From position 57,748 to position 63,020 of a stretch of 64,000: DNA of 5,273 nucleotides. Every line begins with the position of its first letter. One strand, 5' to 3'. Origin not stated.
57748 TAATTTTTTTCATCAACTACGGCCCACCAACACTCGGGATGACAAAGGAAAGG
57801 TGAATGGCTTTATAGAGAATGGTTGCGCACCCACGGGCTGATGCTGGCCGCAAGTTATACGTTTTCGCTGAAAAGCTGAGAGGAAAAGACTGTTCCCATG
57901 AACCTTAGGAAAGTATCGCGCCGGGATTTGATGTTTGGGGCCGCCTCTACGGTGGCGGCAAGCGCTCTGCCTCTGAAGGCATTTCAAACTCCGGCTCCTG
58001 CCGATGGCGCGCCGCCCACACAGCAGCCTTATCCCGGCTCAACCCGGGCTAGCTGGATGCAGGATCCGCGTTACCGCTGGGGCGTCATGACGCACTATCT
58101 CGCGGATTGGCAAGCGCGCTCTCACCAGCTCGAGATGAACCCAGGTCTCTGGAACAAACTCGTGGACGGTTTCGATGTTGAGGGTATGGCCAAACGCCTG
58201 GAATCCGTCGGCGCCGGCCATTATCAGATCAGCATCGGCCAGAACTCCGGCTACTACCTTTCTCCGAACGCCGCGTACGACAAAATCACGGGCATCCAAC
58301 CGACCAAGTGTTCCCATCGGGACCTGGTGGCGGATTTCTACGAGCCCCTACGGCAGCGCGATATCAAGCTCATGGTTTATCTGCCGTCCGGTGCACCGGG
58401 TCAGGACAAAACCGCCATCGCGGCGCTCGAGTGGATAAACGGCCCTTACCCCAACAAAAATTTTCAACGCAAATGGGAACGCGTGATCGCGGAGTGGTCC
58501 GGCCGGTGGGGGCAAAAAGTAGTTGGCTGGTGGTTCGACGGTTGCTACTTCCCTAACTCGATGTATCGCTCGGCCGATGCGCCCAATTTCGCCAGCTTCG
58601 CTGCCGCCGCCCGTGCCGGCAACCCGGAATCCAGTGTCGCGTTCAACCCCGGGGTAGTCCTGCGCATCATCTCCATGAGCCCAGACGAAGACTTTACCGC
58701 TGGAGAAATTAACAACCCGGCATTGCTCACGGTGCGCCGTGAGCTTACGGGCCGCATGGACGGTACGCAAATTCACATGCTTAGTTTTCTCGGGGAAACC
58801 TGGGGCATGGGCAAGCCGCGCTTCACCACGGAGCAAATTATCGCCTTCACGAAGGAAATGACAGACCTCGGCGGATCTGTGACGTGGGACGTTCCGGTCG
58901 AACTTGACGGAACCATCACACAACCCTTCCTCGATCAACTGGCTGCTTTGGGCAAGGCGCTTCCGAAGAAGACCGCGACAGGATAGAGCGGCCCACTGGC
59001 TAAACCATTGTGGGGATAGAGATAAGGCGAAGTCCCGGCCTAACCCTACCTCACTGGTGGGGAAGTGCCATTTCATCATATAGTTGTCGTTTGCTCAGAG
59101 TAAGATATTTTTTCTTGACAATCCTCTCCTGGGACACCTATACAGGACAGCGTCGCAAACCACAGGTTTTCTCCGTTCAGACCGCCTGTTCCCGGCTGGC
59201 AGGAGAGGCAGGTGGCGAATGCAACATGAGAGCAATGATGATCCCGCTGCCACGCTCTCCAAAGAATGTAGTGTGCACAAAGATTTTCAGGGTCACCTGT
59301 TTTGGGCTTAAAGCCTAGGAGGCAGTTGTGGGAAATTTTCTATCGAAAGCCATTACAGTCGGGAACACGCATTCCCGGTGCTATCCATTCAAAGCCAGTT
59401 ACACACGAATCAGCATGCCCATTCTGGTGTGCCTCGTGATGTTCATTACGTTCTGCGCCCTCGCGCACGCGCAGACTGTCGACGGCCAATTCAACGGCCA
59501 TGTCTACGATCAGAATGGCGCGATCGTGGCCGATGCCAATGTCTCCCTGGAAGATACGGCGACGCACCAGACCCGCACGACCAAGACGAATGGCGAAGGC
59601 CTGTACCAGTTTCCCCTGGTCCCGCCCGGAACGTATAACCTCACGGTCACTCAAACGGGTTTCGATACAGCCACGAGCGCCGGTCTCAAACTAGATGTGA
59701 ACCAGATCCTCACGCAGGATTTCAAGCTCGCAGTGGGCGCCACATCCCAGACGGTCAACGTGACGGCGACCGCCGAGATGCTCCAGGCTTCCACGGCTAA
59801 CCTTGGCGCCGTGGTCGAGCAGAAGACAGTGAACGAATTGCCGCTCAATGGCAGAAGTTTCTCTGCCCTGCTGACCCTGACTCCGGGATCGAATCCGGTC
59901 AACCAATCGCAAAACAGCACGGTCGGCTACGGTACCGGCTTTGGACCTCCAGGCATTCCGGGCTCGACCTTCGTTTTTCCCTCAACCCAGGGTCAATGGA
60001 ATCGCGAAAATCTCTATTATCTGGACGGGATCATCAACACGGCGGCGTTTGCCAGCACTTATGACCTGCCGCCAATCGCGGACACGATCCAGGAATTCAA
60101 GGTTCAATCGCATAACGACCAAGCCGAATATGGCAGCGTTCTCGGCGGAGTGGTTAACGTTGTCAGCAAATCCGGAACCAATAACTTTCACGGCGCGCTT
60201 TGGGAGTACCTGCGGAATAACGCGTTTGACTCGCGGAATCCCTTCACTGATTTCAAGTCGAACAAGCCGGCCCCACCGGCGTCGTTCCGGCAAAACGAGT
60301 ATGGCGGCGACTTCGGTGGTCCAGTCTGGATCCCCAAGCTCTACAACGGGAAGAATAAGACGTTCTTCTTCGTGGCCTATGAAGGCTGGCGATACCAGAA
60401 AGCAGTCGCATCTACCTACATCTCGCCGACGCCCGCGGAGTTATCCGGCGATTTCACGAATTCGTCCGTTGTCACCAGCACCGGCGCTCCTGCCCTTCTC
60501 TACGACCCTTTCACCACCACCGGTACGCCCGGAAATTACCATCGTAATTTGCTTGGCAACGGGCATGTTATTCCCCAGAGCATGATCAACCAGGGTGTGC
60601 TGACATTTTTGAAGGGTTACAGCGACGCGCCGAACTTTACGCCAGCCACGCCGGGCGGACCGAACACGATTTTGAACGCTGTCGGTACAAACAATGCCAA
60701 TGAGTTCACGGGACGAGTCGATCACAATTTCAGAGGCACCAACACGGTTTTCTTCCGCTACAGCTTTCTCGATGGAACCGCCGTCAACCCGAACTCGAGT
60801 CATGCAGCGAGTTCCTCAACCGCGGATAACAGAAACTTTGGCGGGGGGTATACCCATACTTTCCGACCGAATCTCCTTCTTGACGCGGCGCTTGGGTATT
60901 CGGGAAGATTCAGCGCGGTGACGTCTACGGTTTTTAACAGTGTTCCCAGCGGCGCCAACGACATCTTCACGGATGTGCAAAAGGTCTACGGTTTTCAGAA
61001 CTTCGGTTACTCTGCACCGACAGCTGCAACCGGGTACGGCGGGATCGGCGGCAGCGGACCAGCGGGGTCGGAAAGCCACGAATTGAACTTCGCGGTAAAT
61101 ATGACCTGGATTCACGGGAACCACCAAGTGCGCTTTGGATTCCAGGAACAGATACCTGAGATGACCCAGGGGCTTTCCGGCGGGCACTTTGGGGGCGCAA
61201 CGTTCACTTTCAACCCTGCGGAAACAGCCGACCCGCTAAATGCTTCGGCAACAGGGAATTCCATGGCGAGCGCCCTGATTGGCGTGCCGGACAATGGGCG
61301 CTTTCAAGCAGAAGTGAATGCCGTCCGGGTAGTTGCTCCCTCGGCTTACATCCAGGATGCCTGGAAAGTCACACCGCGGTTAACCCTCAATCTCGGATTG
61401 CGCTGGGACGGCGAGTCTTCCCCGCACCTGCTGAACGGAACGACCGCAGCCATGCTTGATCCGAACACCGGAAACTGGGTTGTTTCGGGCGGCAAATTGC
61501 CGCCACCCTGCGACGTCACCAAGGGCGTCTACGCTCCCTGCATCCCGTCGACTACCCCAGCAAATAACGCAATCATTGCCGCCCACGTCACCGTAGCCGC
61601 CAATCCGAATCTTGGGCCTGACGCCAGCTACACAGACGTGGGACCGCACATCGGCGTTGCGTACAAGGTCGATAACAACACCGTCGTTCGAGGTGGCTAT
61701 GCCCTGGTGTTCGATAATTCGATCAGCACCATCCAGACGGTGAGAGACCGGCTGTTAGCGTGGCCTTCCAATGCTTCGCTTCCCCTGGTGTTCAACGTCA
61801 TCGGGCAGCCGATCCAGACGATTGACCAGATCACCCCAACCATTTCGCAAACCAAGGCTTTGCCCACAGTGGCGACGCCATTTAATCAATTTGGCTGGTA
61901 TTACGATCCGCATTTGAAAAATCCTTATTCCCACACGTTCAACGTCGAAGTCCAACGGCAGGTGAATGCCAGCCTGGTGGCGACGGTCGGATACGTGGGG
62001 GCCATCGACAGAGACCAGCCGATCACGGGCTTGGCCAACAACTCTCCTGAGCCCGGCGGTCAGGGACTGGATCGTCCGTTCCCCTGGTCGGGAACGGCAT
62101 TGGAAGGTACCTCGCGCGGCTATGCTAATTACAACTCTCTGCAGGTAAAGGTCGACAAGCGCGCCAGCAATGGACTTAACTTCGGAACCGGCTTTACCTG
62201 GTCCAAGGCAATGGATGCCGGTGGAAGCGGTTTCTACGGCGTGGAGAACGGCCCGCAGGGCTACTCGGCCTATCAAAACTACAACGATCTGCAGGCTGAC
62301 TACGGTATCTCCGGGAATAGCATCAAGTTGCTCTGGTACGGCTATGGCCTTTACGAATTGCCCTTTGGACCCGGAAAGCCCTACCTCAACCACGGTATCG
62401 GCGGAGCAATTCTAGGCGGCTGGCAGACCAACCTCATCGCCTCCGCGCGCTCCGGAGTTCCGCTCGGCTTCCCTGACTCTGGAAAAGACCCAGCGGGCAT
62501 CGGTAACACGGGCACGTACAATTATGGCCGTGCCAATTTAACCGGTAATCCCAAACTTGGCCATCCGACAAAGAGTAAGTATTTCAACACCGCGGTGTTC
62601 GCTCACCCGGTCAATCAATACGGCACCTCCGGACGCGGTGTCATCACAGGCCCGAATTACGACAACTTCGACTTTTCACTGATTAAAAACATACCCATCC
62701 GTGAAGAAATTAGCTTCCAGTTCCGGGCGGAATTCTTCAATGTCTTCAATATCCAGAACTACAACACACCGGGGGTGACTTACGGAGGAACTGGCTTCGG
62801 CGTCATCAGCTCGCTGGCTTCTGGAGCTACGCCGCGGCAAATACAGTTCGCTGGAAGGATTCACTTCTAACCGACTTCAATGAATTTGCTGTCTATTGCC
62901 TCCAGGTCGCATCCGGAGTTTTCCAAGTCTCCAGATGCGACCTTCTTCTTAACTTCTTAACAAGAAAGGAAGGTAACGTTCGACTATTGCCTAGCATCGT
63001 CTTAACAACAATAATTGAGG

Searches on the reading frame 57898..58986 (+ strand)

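Call 66: search_protein_families(library=pfam, proteins=[window:57898-58986:+], max_evalue=0.1)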
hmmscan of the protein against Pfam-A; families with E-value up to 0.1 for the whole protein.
window:57898-58986:+ (362 aa): 2 families
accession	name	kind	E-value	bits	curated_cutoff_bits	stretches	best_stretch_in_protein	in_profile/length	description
PF01120.23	Alpha_L_fucos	-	6.7e-05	22.9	25.2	1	137-355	136-340/345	Alpha-L-fucosidase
PF10518.14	TAT_signal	-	0.014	15.7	22.7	1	5-25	1-21/21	TAT (twin-arginine translocation) pathway signal sequence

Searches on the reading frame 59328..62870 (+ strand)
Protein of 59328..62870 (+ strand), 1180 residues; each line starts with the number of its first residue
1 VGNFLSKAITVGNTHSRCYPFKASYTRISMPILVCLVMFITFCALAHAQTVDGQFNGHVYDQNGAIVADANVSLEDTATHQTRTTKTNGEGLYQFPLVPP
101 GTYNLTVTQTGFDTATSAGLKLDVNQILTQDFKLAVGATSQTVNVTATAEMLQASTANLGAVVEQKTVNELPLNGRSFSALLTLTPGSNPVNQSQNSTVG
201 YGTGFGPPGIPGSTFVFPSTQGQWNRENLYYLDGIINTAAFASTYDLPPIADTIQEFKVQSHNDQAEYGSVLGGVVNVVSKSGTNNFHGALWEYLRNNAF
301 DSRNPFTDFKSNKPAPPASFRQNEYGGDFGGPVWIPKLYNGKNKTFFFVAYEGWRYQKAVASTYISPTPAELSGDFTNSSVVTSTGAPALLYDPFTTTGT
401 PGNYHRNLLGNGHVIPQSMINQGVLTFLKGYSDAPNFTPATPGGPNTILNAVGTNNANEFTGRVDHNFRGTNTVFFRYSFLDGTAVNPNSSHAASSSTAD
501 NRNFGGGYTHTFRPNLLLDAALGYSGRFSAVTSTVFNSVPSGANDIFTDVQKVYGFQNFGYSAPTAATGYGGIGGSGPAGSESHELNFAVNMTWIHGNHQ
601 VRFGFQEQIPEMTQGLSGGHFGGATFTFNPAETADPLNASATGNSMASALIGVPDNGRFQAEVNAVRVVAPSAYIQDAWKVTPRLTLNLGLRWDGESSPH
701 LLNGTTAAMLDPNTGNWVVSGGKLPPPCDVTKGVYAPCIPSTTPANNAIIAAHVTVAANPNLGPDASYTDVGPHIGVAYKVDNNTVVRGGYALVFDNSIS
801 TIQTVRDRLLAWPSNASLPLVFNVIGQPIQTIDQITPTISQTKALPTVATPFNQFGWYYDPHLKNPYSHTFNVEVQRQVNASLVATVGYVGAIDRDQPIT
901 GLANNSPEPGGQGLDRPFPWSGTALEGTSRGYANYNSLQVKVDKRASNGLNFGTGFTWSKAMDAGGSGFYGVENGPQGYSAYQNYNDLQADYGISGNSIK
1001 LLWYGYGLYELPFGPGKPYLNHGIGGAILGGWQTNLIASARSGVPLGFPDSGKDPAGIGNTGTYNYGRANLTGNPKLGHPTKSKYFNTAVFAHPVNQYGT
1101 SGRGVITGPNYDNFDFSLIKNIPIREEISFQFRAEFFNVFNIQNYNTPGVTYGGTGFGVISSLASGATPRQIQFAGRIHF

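Call 66: search_protein_families(library=pfam, proteins=[window:59328-62870:+], max_evalue=0.1)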
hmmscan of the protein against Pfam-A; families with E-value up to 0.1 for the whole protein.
window:59328-62870:+ (1180 aa): 7 families
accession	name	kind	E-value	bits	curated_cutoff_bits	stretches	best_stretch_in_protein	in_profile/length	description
PF25183.1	OMP_b-brl_4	-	3e-194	648.3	30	1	279-1173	1-838/838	Outer membrane beta barrel domain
PF13620.12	CarboxypepD_reg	-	2.7e-19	69.8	32.3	1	56-134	3-81/82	Carboxypeptidase regulatory-like domain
PF13715.12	CarbopepD_reg_2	-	8.6e-07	29.3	32.2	1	56-117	2-60/88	CarboxypepD_reg-like domain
PF17210.9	SdrD_B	-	6.7e-06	26.7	29.7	1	56-118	14-75/112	SdrD B-like domain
PF14686.12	fn3_3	-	0.0049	17.1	24.4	1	71-116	15-60/75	Polysaccharide lyase family 4, domain II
PF09430.16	EMC7_beta-sandw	-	0.017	15.7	26.6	1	65-143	5-79/122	ER membrane protein complex subunit 7, beta-sandwich domain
PF24025.1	Ig_DR_A0283-like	-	0.099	13.4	27.1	0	55-114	9-67/102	DR_A0283-like, Ig-like domain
